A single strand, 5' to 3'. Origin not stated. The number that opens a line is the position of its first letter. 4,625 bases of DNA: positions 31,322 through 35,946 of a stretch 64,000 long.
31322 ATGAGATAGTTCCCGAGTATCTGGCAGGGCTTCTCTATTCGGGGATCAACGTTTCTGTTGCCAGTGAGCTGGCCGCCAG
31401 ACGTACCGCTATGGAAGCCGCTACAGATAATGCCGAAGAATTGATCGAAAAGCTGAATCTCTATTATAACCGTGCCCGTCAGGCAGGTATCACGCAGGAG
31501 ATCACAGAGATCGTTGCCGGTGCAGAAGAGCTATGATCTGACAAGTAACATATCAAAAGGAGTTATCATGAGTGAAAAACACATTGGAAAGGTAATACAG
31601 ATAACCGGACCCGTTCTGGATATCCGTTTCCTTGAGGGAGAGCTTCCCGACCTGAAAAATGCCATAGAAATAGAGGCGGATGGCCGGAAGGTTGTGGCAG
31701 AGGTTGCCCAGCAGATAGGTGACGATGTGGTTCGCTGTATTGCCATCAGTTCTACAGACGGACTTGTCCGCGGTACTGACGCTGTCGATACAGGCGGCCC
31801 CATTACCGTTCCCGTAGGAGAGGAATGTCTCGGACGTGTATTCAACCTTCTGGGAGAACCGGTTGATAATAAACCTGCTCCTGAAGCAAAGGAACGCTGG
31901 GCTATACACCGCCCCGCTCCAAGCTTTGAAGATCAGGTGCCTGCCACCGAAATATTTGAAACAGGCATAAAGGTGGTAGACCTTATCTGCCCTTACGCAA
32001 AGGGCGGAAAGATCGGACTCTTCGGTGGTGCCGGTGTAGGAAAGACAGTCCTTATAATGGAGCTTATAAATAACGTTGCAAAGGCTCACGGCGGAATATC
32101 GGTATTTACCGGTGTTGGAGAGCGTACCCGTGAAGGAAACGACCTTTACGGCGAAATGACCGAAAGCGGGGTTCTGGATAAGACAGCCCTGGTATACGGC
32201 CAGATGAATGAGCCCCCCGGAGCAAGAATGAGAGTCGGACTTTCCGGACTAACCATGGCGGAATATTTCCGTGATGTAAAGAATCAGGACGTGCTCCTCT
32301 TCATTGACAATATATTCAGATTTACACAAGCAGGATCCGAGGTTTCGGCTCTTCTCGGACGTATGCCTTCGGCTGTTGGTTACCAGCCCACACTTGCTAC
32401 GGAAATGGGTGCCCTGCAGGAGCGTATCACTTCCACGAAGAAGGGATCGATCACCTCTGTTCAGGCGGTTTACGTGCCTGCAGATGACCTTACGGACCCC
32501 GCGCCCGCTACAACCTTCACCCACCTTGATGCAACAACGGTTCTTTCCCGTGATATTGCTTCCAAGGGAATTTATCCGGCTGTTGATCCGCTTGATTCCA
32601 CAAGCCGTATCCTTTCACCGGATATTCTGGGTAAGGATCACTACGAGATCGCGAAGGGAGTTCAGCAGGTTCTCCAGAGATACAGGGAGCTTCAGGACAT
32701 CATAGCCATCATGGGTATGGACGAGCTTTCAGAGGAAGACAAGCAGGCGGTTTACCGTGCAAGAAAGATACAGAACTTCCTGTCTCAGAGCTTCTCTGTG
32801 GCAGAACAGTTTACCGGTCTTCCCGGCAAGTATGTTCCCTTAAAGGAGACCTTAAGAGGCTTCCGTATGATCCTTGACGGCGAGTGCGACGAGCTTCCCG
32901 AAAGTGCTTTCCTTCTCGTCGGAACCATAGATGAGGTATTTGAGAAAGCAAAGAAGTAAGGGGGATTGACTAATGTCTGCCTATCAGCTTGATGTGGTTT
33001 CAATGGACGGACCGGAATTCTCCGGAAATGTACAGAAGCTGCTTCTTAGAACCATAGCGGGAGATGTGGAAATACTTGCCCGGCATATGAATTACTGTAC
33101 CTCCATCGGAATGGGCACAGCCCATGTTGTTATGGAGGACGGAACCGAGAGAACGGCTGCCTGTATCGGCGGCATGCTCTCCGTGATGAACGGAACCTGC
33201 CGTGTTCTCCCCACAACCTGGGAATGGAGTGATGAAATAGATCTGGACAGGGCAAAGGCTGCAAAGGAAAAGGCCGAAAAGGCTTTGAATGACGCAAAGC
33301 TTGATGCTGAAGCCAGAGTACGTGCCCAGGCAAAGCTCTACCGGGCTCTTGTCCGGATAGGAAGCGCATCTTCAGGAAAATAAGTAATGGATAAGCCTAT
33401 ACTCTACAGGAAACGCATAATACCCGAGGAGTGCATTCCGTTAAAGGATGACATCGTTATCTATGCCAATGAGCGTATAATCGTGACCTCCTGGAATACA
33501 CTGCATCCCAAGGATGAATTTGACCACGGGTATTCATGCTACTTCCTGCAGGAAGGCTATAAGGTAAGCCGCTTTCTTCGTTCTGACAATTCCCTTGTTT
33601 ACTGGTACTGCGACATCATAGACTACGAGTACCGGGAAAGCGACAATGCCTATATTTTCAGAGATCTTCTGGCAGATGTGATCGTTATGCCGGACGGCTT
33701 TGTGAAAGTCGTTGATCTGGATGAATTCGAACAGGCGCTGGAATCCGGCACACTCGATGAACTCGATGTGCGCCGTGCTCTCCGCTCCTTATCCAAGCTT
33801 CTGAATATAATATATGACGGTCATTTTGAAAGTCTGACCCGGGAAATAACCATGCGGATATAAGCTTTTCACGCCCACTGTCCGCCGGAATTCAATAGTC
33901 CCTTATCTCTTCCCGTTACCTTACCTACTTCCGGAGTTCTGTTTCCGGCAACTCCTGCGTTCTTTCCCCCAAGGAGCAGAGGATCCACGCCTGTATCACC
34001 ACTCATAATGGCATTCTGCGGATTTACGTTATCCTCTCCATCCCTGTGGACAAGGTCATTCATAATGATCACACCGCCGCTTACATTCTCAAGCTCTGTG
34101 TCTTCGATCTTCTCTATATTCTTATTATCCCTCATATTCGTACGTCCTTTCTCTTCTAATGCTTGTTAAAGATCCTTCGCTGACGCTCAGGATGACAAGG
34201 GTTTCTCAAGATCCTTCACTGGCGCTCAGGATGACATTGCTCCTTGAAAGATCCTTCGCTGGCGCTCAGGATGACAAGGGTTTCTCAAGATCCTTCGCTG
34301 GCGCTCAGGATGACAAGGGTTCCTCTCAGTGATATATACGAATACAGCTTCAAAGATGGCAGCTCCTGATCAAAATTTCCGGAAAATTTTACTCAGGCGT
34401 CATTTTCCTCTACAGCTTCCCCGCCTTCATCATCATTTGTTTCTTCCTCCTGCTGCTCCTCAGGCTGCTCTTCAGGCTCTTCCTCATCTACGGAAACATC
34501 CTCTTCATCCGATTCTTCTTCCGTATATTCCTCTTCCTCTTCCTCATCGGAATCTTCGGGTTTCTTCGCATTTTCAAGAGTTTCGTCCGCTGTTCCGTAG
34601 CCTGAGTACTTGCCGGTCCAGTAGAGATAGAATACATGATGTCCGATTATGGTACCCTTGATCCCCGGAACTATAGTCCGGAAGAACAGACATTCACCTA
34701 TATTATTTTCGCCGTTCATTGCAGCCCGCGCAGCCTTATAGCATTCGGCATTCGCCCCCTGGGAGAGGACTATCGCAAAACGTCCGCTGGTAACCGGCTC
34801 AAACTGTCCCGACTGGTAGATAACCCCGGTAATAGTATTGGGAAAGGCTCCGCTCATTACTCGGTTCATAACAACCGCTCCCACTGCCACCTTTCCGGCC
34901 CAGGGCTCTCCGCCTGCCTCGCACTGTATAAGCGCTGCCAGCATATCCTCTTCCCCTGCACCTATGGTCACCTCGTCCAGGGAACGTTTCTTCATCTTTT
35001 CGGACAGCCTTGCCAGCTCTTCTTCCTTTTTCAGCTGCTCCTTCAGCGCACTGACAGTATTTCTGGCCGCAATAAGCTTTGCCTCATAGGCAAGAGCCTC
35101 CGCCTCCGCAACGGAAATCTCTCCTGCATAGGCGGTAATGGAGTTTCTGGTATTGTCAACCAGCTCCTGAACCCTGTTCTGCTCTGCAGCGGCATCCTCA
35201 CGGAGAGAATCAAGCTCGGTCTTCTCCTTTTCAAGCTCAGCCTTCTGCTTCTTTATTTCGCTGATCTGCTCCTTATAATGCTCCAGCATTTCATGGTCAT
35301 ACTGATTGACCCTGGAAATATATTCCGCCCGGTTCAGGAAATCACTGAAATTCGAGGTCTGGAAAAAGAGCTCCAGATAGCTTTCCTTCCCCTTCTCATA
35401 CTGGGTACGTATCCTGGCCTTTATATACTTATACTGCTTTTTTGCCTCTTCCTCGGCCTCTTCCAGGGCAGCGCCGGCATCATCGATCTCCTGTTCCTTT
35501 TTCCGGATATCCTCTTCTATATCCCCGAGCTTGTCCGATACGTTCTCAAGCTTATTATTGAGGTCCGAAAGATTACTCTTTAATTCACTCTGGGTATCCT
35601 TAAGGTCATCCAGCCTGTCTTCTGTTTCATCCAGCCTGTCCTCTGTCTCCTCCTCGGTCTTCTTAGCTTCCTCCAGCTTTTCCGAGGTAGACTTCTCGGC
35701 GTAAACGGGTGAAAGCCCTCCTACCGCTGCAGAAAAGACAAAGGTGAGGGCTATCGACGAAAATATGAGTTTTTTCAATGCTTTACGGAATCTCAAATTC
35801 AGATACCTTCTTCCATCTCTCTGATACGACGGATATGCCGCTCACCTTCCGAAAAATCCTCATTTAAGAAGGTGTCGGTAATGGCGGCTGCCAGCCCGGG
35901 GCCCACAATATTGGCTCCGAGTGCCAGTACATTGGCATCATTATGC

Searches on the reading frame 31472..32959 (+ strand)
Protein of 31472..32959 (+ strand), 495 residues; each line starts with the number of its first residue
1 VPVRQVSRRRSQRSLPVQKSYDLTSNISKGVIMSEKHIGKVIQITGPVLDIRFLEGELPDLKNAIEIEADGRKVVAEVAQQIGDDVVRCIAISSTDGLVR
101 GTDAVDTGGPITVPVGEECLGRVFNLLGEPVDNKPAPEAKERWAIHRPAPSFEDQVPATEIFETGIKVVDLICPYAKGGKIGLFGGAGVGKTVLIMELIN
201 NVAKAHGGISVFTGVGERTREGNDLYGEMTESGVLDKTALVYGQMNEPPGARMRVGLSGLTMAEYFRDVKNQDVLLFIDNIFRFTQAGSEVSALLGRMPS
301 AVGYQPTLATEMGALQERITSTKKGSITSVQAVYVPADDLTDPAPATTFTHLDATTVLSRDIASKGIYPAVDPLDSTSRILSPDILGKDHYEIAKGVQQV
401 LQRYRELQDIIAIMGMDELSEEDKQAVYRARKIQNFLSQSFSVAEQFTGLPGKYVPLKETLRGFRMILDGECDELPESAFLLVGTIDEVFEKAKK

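Call 49: search_protein_families(library=pfam, proteins=[window:31472-32959:+], max_evalue=0.0001)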
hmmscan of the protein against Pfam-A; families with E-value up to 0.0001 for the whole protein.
window:31472-32959:+ (495 aa): 3 families
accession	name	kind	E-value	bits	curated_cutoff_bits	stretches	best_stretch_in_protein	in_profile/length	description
PF00006.31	ATP-synt_ab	-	1.4e-74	250.8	29.5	1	165-378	1-213/213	ATP synthase alpha/beta family, nucleotide-binding domain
PF22919.1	ATP-synt_VA_C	-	1.8e-17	63.7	24.7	1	385-474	7-99/101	C-terminal domain of V and A type ATP synthase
PF02874.29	ATP-synt_ab_N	-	9.6e-17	61.7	20.9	1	41-108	1-69/69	ATP synthase alpha/beta family, beta-barrel domain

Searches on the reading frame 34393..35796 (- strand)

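Call 49: search_protein_families(library=pfam, proteins=[window:34393-35796:-], max_evalue=0.0001)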
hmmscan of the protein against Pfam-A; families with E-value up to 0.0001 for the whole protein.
window:34393-35796:- (467 aa): 2 families
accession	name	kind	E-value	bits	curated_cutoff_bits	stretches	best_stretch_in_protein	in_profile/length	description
PF07486.17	Hydrolase_2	-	3.4e-24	85.8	27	1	296-390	1-100/100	Cell Wall Hydrolase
PF24568.1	CC_PcsB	-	4.8e-12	46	27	1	112-183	2-74/75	Peptidoglycan hydrolase PcsB, coiled-coil domain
